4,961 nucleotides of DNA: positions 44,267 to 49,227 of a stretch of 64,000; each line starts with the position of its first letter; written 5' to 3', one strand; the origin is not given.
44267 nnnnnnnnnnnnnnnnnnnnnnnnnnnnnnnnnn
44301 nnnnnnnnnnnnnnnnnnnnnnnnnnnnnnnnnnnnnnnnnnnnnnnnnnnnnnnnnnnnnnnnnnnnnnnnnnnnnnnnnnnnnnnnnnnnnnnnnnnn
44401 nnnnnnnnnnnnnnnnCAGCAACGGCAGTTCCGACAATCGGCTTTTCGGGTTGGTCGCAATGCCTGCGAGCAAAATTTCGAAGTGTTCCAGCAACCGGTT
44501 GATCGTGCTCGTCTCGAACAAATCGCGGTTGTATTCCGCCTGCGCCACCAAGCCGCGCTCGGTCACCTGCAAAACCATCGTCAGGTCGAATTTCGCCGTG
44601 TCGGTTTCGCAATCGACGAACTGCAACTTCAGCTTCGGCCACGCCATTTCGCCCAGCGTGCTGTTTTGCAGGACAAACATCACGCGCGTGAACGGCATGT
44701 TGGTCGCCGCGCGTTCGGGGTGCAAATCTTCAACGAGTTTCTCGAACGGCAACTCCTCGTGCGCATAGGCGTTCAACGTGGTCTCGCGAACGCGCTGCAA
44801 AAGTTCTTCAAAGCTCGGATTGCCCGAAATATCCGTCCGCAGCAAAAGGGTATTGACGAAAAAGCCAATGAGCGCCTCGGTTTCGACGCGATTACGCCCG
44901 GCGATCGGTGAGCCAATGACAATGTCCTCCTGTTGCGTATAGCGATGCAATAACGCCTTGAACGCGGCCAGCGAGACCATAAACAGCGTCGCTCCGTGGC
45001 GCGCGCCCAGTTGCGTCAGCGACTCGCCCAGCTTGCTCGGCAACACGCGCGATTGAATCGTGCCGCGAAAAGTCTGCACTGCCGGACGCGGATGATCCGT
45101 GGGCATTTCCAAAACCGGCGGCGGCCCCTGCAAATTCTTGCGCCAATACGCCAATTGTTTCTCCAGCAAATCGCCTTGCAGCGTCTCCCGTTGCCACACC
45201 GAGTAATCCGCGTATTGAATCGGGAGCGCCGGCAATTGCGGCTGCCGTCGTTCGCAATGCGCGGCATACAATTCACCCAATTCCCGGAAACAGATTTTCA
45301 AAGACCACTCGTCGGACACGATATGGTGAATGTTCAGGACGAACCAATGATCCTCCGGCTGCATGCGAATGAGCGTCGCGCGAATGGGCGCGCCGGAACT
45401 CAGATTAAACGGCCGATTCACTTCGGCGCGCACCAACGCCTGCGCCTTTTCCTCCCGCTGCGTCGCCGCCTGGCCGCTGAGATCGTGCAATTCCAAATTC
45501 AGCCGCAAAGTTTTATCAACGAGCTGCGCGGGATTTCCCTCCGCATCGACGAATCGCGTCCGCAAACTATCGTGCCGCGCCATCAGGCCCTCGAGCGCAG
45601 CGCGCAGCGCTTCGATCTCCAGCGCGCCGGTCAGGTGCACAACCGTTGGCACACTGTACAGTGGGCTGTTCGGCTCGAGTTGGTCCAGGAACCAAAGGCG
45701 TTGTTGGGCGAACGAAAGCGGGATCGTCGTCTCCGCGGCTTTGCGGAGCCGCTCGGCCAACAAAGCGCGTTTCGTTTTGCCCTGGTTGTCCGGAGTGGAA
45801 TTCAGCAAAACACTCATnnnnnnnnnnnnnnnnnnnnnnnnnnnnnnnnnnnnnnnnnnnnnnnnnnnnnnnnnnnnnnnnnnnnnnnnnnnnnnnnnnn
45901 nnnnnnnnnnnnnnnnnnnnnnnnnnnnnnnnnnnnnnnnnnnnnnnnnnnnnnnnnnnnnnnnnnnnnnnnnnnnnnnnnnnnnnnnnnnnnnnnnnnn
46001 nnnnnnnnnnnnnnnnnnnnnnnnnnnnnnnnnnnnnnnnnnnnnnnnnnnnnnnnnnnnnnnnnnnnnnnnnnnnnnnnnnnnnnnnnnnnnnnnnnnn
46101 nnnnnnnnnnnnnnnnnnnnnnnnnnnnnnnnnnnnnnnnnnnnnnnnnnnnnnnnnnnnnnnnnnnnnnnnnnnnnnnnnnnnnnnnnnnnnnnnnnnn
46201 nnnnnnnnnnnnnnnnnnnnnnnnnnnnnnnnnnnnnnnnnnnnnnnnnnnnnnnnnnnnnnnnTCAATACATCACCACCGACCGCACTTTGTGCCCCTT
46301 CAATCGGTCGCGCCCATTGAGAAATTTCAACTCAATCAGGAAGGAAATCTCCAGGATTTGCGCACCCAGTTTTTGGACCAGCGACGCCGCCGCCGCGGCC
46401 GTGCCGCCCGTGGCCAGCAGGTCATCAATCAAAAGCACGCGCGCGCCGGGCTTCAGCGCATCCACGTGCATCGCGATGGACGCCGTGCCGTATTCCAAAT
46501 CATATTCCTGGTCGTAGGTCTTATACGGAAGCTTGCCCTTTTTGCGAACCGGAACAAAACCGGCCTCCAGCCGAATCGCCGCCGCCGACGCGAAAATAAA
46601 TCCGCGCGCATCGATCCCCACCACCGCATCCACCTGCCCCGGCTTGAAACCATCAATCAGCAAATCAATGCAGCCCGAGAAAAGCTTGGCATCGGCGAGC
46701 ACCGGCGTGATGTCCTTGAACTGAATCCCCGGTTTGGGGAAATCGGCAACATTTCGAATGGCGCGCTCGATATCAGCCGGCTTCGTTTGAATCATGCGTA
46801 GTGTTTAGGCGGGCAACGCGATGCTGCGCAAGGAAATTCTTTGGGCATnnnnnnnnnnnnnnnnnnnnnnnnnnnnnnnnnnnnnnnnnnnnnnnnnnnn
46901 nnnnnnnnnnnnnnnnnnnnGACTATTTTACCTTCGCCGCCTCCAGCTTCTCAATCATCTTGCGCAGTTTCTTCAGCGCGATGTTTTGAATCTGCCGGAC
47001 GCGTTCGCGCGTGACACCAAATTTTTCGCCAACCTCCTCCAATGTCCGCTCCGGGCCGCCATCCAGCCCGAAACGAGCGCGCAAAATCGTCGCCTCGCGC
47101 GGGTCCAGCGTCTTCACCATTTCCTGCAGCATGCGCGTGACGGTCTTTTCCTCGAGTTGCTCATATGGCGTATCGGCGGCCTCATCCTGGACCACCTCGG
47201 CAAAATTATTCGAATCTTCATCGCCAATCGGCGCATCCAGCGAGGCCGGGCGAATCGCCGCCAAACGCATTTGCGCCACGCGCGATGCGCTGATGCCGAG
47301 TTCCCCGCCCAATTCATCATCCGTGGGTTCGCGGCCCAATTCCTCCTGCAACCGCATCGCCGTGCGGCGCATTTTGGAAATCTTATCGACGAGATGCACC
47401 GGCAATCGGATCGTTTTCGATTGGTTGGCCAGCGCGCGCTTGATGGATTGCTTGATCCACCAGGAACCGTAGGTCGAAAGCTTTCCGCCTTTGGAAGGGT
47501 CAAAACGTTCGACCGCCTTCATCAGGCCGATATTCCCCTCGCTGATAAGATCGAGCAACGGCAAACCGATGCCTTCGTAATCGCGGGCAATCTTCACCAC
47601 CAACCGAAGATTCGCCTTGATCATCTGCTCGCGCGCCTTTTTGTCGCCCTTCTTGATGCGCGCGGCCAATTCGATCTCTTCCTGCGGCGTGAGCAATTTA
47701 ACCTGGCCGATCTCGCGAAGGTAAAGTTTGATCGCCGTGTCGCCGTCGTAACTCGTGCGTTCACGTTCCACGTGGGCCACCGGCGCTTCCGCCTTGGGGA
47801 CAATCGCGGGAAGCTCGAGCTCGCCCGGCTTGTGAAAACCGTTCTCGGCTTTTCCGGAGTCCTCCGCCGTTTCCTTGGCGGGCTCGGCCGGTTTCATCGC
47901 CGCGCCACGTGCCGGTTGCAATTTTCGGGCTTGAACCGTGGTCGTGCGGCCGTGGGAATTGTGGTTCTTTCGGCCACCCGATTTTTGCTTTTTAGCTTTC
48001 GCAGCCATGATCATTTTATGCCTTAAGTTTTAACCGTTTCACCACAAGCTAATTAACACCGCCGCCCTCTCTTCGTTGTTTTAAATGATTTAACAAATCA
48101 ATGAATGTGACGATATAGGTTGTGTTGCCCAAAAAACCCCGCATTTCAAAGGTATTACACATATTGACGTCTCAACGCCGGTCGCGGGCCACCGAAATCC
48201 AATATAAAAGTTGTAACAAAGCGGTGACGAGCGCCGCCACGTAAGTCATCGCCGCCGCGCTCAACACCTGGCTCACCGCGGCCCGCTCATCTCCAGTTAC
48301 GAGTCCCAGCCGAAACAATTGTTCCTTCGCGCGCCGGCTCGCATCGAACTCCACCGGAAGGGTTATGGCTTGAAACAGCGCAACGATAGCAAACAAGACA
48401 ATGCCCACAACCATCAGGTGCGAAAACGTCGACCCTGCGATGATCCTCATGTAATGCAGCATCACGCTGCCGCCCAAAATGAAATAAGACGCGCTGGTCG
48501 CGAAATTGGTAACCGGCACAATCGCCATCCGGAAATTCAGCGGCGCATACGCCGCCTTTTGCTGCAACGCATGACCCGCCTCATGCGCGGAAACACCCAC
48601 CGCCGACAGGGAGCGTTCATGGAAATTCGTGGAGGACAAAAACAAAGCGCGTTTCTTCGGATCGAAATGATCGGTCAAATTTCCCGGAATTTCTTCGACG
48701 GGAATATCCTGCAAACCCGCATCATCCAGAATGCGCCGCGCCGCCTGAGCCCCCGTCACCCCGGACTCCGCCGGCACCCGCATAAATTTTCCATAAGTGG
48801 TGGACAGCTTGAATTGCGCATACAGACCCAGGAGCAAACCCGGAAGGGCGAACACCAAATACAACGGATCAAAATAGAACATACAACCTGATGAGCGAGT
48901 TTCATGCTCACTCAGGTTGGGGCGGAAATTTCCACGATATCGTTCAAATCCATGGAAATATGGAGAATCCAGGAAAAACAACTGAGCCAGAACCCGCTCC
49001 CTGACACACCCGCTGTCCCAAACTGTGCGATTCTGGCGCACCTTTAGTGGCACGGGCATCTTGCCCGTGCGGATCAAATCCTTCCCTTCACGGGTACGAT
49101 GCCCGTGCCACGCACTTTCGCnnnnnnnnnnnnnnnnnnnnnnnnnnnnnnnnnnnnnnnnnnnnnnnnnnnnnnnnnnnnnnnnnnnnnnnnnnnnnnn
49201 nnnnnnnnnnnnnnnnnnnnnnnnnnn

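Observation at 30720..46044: Compact NRPS locus with the atypical domain order C-A-T-TE-A-T-C-A-T-C-FkbH-T-TE plus an overlapping cyclic-peptide exporter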

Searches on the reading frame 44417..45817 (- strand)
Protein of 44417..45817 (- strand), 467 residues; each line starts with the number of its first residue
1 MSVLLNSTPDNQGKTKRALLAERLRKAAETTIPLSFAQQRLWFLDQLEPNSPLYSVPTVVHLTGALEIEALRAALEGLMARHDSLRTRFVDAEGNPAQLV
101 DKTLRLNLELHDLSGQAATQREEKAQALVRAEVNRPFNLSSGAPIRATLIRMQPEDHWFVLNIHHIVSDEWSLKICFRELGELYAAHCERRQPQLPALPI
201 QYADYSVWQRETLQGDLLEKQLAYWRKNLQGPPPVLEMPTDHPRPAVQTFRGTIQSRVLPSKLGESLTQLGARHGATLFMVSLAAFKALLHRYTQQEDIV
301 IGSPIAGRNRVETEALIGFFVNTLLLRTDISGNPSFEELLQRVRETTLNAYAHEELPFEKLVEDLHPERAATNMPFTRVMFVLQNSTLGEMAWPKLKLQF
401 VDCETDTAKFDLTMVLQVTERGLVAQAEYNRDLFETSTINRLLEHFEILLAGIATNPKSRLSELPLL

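Call 42: search_solved_structures(query=window:44417-45817:-, max_evalue=1e-10)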
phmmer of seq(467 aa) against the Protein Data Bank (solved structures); distinct sequences matched with E-value up to 1e-10: 53.
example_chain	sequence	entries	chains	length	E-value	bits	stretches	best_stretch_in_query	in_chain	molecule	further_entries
6oyf_A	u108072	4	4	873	5.5e-100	338.8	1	32-457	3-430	Txo1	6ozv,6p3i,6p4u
6p1j_A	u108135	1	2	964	5e-98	332.3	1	33-458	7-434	Txo2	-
5u89_A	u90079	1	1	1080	1.1e-95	324.6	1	27-465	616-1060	Amino acid adenylation domain protein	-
2jgp_A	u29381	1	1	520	1.3e-77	265.1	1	30-467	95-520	TYROCIDINE SYNTHETASE 3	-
8z0q_C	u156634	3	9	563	2.5e-72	247.7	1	32-464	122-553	Special condensation domain in NRPS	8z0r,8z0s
7kvw_A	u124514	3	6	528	1e-71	245.7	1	26-455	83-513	PCP-C didomain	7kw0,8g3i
8fx6_A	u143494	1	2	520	1.2e-71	245.4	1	26-452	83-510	PCP-C didomain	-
7kw2_A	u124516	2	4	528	8.6e-71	242.6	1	26-455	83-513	PCP-C didomain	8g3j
8fx7_A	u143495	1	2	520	1e-70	242.3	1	26-452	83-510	PCP-C didomain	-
8qnf_A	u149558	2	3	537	1.8e-62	215.1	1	31-465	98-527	Condensation domain TomBC from the Tomaymycin non-ribosomal peptide synthetase | Tomaymycin non-ribosomal peptide synthetase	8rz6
8xjz_C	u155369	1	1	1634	2e-57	198.5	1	27-459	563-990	Peptide synthetase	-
9lcq_A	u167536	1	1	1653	2.2e-54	188.5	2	29-467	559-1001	PvdL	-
9lco_A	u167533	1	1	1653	3.1e-54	188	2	29-467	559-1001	PvdL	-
9lcp_A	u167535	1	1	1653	3.1e-54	188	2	29-467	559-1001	PvdL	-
9up2_A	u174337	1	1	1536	3.4e-54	187.9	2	29-467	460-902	PvdL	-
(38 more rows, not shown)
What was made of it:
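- On Two-line NRPS joined by a transesterifying TE (FrsA/Sln9 type): C1 scores 335 bits to elongation C domains and 80 to the starter C of CDA (call 42).
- Closest known: FR900359. Different: C1 is elongation-type rather than a starter C (call 42).
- C1 is far closer to elongation C domains than to the starter C of CDA or to the aryl-accepting C domains of EntF and ObiF (call 42).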

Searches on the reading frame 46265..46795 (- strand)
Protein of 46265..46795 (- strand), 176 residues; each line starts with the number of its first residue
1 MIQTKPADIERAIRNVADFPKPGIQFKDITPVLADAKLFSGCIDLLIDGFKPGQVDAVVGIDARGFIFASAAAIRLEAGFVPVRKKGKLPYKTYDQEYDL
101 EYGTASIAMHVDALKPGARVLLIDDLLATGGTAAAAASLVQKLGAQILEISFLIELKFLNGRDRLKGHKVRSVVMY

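Call 25: search_protein_families(library=pfam, proteins=[window:46265-46795:-], max_evalue=0.001)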
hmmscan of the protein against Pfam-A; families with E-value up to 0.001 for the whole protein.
window:46265-46795:- (176 aa): 2 families
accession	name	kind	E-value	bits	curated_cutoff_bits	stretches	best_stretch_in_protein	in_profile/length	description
PF00156.33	Pribosyltran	-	1.2e-13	51.1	26.3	1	51-154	26-124/158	Phosphoribosyl transferase domain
PF14681.12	UPRTase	-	0.0006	19.8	27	1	117-157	120-160/206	Uracil phosphoribosyltransferase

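Call 64: search_protein_families(library=ncbifam, proteins=[window:46265-46795:-], max_evalue=0.00001)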
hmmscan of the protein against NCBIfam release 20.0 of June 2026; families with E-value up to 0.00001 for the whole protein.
window:46265-46795:- (176 aa): 17 families
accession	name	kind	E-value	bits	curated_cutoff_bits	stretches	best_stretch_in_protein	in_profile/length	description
NF002636.0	PRK02304.1-5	equivalog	4.2e-69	231.6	125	1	5-175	5-175/176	adenine phosphoribosyltransferase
NF002634.0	PRK02304.1-3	equivalog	1.4e-64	217.2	170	1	5-171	6-172/182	adenine phosphoribosyltransferase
TIGR01090.1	apt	equivalog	5.6e-64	215.3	185.85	1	10-174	2-167/169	adenine phosphoribosyltransferase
NF002633.0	PRK02304.1-2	equivalog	4.5e-61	205.6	224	1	8-176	2-170/172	adenine phosphoribosyltransferase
NF002632.0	PRK02304.1-1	equivalog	6.7e-56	188.9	243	1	7-173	9-175/183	adenine phosphoribosyltransferase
NF009211.0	PRK12560.1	equivalog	1.1e-34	119.8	188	1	7-176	4-176/187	adenine phosphoribosyltransferase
NF006671.0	PRK09219.1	equivalog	2.2e-14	53.4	177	1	35-171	31-171/192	xanthine phosphoribosyltransferase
TIGR01744.1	XPRTase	equivalog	3.5e-14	52.9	164.45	1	35-171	31-171/191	xanthine phosphoribosyltransferase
NF002635.0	PRK02304.1-4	subfamily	2.2e-13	50.1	146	1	35-157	35-155/188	adenine phosphoribosyltransferase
NF006328.0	PRK08558.1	equivalog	1e-12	48.2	184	1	25-157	82-216/238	adenine phosphoribosyltransferase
NF040646.1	HPT_Archaea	equivalog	5.7e-12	45.6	200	1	37-157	37-154/184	hypoxanthine/guanine phosphoribosyltransferase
TIGR01743.1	purR_Bsub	equivalog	3.2e-11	42.7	258.7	1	29-157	103-234/268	pur operon repressor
NF005592.0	PRK07322.1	subfamily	6.7e-08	32.1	143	1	33-148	32-151/180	adenine phosphoribosyltransferase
NF004689.0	PRK06031.1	equivalog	4e-06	26.3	175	0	46-151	76-188/233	phosphoribosyltransferase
TIGR00336.1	pyrE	equivalog_domain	4.3e-06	26.6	106.8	1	54-154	54-145/173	orotate phosphoribosyltransferase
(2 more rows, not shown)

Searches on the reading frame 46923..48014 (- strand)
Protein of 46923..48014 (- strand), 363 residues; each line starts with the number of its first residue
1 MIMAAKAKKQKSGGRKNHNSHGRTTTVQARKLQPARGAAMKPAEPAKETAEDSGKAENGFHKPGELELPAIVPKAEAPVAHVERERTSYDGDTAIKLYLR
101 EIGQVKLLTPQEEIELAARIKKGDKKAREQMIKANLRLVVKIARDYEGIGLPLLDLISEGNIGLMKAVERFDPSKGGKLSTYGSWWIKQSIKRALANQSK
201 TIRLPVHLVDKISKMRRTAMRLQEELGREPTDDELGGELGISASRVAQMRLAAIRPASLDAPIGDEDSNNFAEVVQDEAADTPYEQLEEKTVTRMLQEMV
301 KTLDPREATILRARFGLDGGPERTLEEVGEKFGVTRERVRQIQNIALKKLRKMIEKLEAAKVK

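Call 25: search_protein_families(library=pfam, proteins=[window:46923-48014:-], max_evalue=0.001)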
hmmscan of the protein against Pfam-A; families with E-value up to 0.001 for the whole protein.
window:46923-48014:- (363 aa): 4 families
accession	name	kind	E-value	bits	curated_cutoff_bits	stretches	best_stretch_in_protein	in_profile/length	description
PF04545.22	Sigma70_r4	-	2e-19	69.2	24.1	1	301-352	3-50/50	Sigma-70, region 4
PF04539.22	Sigma70_r3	-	2.6e-18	66.4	25.3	1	211-285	2-76/78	Sigma-70 region 3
PF04542.20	Sigma70_r2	-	3.1e-18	65.8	24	1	131-200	1-70/71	Sigma-70 region 2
PF00140.25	Sigma70_r1_2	-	2.5e-14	53.4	22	1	95-125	3-33/34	Sigma-70 factor, region 1.2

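Call 64: search_protein_families(library=ncbifam, proteins=[window:46923-48014:-], max_evalue=0.00001)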
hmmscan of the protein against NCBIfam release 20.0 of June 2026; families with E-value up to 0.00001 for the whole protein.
window:46923-48014:- (363 aa): 46 families (the best 25 are shown)
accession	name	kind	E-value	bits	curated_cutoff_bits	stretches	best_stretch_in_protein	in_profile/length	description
NF004208.0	PRK05658.1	equivalog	6.5e-95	319.4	555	2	125-352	391-618/631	RNA polymerase sigma factor RpoD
NF006666.0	PRK09210.1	equivalog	4e-93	312.7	572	1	92-352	98-358/370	RNA polymerase sigma factor RpoD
TIGR02394.1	rpoS_proteo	equivalog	5.7e-90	301.7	378.7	1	89-356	10-276/285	RNA polymerase sigma factor RpoS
TIGR02997.1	Sig70-cyanoRpoD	subfamily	5.7e-88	295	384.5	1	124-351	72-298/298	RNA polymerase sigma factor, RpoD/SigA family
NF004207.0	PRK05657.1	equivalog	7.7e-87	291.7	394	1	88-356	51-319/329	RNA polymerase sigma factor RpoS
TIGR02393.1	RpoD_Cterm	equivalog_domain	1.7e-82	276.6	354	1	127-354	1-228/238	RNA polymerase sigma factor RpoD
NF005643.0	PRK07406.1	equivalog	7.8e-82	275.4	500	2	124-352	158-385/397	RNA polymerase sigma factor RpoD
NF041931.2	MzaA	equivalog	4.3e-80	270.5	800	1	125-352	474-703/726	MZA anti-phage system associated sigma-70 family RNA polymerase sigma factor MzaA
NF005920.0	PRK07921.1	subfamily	3.9e-79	266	464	1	124-352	88-316/328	RNA polymerase sigma factor SigB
NF004561.0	PRK05901.1-3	equivalog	2.9e-76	257.7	582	1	123-352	296-525/537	RNA polymerase sigma factor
NF004562.0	PRK05901.1-4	equivalog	3e-75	253.8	779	1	125-355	315-545/571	RNA polymerase sigma factor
NF004560.0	PRK05901.1-1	equivalog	2.1e-72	244.9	711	1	122-352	274-504/516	RNA polymerase sigma factor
NF004565.0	PRK05901.2-3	equivalog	8.4e-72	242.6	484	1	92-355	215-490/501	RNA polymerase sigma factor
NF005785.0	PRK07598.1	equivalog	2.2e-69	234.3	554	1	120-352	169-400/415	RNA polymerase sigma factor SigC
NF004564.0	PRK05901.2-2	equivalog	5.2e-67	226.6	617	1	92-354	210-483/500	RNA polymerase sigma factor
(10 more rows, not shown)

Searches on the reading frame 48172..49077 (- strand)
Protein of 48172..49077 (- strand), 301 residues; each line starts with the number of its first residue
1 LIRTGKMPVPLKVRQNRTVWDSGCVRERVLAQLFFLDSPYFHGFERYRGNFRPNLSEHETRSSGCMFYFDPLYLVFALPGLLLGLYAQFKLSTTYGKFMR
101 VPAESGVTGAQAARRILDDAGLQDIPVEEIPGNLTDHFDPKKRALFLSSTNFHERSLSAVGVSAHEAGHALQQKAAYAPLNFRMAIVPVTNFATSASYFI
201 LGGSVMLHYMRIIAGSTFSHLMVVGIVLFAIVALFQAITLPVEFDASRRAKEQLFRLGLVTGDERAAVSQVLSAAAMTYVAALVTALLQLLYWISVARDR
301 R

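Call 25: search_protein_families(library=pfam, proteins=[window:48172-49077:-], max_evalue=0.001)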
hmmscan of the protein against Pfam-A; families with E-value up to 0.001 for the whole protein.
window:48172-49077:- (301 aa): 1 family
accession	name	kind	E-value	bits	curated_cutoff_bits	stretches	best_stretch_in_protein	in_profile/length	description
PF04298.18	Zn_peptidase_2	-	9.1e-77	257.9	27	1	73-297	1-217/218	Putative neutral zinc metallopeptidase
